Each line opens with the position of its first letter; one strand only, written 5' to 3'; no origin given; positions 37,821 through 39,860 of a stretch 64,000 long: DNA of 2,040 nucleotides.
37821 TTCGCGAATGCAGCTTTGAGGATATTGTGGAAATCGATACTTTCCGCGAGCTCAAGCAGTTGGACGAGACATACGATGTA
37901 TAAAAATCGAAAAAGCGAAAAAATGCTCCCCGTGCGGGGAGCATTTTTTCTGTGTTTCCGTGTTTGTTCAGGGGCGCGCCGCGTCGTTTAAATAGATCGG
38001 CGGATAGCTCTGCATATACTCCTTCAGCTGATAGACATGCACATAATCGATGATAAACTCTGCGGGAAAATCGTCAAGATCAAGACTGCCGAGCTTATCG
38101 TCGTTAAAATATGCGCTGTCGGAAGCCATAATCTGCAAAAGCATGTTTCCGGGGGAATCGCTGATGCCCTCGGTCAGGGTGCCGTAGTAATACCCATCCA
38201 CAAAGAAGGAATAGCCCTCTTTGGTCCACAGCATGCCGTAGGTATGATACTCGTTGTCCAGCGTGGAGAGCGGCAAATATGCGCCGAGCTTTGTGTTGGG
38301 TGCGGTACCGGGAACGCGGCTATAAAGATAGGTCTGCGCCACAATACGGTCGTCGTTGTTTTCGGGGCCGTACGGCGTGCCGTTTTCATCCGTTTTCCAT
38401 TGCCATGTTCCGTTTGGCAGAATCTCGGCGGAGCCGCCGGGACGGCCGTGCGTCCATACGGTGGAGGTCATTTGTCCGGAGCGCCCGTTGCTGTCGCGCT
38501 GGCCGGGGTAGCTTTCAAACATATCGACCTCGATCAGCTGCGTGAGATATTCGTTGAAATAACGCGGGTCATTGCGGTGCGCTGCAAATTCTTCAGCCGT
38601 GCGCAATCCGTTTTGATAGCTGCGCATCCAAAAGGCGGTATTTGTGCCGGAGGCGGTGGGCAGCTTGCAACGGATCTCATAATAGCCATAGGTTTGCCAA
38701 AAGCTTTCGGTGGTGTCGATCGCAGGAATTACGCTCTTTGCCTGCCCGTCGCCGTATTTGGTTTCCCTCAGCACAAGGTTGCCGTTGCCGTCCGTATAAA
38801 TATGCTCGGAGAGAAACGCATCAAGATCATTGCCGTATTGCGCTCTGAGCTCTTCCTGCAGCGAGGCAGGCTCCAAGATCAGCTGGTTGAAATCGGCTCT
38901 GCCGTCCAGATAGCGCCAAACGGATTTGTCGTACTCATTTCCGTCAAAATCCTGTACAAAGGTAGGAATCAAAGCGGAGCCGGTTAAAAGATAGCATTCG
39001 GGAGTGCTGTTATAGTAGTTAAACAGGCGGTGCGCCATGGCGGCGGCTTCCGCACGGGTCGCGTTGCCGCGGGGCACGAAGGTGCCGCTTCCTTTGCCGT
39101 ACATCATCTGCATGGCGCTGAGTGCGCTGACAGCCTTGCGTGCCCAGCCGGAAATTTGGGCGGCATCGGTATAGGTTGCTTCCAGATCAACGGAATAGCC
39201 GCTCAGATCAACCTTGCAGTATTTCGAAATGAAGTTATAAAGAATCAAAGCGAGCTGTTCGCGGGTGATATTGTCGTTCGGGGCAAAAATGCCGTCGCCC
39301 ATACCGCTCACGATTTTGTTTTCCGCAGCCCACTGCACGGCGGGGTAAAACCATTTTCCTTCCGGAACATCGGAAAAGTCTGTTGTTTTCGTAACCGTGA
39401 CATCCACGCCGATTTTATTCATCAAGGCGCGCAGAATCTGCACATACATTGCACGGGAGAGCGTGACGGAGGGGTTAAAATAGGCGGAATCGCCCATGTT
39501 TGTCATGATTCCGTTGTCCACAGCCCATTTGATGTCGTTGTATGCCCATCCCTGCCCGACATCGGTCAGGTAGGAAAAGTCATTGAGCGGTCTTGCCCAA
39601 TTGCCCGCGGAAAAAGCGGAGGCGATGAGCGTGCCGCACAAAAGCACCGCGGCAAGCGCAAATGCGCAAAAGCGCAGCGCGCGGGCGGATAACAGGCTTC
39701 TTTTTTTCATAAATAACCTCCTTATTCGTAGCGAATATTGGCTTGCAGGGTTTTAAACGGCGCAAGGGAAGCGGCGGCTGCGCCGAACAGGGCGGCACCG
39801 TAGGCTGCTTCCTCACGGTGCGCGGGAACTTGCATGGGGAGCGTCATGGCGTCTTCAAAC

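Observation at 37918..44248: Unassigned glycyl-radical-enzyme operon: minimal activase, eliminase-type GRE, FGGY sugar kinase and a surface-anchored SLH/GH16 glycanase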

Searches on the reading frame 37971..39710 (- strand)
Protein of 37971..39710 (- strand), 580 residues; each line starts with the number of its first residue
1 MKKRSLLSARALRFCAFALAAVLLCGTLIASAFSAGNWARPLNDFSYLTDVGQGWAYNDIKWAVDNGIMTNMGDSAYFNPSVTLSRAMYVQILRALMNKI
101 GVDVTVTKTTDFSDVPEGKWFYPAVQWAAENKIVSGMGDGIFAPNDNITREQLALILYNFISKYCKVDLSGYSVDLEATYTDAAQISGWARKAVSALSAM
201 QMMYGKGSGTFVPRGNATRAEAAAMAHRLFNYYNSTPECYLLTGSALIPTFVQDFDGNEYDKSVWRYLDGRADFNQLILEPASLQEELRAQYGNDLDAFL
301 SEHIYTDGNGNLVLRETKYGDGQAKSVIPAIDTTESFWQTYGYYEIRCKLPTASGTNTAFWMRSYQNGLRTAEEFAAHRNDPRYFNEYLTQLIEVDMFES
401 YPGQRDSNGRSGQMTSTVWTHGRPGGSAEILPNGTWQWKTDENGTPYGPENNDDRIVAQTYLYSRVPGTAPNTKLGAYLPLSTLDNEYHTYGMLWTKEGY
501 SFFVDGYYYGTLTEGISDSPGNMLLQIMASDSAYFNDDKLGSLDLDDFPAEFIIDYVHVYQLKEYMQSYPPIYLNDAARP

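Call 3: search_protein_families(library=pfam, proteins=[window:37971-39710:-])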
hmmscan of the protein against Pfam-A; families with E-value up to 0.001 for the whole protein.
window:37971-39710:- (580 aa): 2 families
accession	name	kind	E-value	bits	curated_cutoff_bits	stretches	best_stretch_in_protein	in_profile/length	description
PF00395.25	SLH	-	1e-30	105.9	20.8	2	112-154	2-44/44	S-layer homology domain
PF00722.28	Glyco_hydro_16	-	5.3e-11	42.7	22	1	482-514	105-137/175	Glycosyl hydrolases family 16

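Call 7: search_protein_families(library=ncbifam, proteins=[window:37971-39710:-], max_evalue=0.01)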
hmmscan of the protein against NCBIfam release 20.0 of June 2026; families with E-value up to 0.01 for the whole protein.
window:37971-39710:- (580 aa): 5 families
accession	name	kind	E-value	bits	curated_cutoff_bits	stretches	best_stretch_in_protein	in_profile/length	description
NF033190.2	inl_like_NEAT_1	exception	1.5e-24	86.3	1275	2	107-232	577-693/754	NEAT domain-containing leucine-rich repeat protein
NF052454.1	BtaGlycanEglC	equivalog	8.5e-10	38.1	700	1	331-362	307-338/459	endo-1,3-1,4-beta-glycanase EglC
NF052392.1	BetGlycExoK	equivalog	6.1e-05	22.6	350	0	309-361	72-122/261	endo-1,3-1,4-beta-glycanase ExoK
NF047856.1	BGlucanaseBglS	equivalog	0.0001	21.9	300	0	486-529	165-208/237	beta-glucanase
NF041449.1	K_carrageenase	equivalog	0.005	16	350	0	467-561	183-282/283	kappa-carrageenase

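Call 25: search_solved_structures(query=window:37971-39710:-, max_evalue=0.01, show_alignments=2)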
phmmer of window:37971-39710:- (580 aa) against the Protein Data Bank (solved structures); distinct sequences matched with E-value up to 0.01: 30.
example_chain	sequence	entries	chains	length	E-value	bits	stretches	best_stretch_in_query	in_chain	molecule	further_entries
3pyw_A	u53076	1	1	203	1.3e-07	33.9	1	53-227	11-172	S-layer protein sap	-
6bt4_A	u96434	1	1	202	1.4e-07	33.8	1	53-226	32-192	S-layer protein sap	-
3iln_A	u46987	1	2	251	3.8e-07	32.3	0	471-561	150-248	Laminarinase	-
5wut_A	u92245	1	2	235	7.3e-07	31.4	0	479-561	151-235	ULam111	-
9g93_A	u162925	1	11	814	1.2e-06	30.6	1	50-229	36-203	S-layer protein sap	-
6jh5_A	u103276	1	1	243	1.3e-05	27.3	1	477-564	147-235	LamCAT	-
6jhj_A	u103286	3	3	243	1.3e-05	27.2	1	477-564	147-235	LamCAT | laminarinase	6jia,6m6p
4crq_A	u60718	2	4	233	2e-05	26.7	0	486-561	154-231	ENDO-1,3-BETA-GLUCANASE, FAMILY GH16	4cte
6t2n_AAA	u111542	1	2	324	6.4e-05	25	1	455-568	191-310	Glycoside hydrolase family 16 protein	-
2hyk_A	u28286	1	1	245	6.7e-05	24.9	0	304-363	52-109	Beta-1,3-glucanase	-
8bys_A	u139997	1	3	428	0.00015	23.8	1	100-158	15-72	S-layer homology domain-containing protein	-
8bz2_A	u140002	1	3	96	0.00021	23.3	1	111-159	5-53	S-layer homology domain-containing protein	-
6xof_A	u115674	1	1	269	0.00022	23.2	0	474-562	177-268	GH16 family protein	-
9voo_A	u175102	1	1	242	0.00022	23.2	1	305-363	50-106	Hydrolase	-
9vmv_A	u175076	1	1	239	0.00022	23.2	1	305-363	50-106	Beta-1,3-glucanase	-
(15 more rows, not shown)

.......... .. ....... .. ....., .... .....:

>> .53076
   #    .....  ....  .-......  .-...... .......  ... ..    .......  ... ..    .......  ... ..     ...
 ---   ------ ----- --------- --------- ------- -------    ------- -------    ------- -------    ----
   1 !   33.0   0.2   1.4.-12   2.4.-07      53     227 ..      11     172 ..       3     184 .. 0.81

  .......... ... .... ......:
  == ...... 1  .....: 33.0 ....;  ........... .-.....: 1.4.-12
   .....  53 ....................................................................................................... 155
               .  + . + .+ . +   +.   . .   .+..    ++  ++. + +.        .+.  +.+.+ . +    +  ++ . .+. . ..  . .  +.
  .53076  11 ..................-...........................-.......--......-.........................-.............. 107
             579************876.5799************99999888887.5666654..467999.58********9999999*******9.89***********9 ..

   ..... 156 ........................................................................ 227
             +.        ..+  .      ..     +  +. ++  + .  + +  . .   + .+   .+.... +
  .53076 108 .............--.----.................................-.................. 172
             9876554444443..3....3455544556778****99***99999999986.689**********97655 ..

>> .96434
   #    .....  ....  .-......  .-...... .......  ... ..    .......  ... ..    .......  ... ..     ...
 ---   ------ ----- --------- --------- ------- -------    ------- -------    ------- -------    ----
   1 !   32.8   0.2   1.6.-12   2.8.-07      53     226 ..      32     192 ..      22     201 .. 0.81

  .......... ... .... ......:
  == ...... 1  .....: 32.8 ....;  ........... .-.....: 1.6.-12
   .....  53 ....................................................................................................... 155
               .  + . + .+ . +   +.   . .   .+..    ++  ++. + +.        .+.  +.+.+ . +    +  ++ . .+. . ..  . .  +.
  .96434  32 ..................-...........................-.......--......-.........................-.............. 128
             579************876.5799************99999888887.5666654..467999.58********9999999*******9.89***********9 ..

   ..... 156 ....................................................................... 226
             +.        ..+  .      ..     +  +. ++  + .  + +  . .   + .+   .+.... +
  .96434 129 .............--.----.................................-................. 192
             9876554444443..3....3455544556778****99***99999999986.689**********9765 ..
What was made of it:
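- On Glycoside hydrolase family 16: There are weak hits to laminarinases 3iln and 5wut (call 25).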

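Call 71: find_homologous_proteins(query=window:37971-39710:-, max_evalue=0.00001)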
Query window:37971-39710:- (580 aa): 394 proteins with E <= 0.00001 among 8000 candidates; the best 120 are listed.
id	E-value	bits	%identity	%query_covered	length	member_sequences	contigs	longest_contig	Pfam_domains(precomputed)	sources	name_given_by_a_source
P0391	0.0e+0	1326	98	100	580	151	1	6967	PF00722.29,PF00395.26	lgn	-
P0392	1.1e-32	132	40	31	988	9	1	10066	PF13306.13,PF00395.26,PF02368.25,PF13855.13,PF00188.33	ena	-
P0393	2.5e-32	130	40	31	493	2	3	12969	PF00395.26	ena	-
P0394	1.8e-30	124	37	31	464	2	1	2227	PF18998.7,PF00395.26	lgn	-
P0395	3.8e-30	123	40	33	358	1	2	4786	PF00963.25,PF00395.26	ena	-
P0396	7.8e-30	122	39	32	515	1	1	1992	PF18998.7,PF00395.26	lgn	-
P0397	5.3e-29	119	46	26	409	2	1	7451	PF00959.25,PF00395.26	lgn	-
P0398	1.7e-28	118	37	32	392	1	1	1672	PF00395.26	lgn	-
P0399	2.0e-28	118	39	29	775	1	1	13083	PF09479.17,PF18998.7,PF00395.26,PF05345.19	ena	-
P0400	2.3e-28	117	40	32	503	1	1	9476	PF03382.21,PF13306.13,PF00395.26,PF23952.2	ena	-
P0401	2.6e-28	117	39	32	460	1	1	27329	PF13306.13,PF00395.26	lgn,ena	-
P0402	4.1e-28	117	39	31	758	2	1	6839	PF13354.13,PF00768.26,PF00395.26,PF00144.30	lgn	-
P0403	4.7e-28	116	42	29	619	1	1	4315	PF00395.26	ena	-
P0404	5.5e-28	116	39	32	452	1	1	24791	PF00395.26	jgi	-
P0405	8.6e-28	115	41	29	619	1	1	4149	PF00395.26,PF08239.18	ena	-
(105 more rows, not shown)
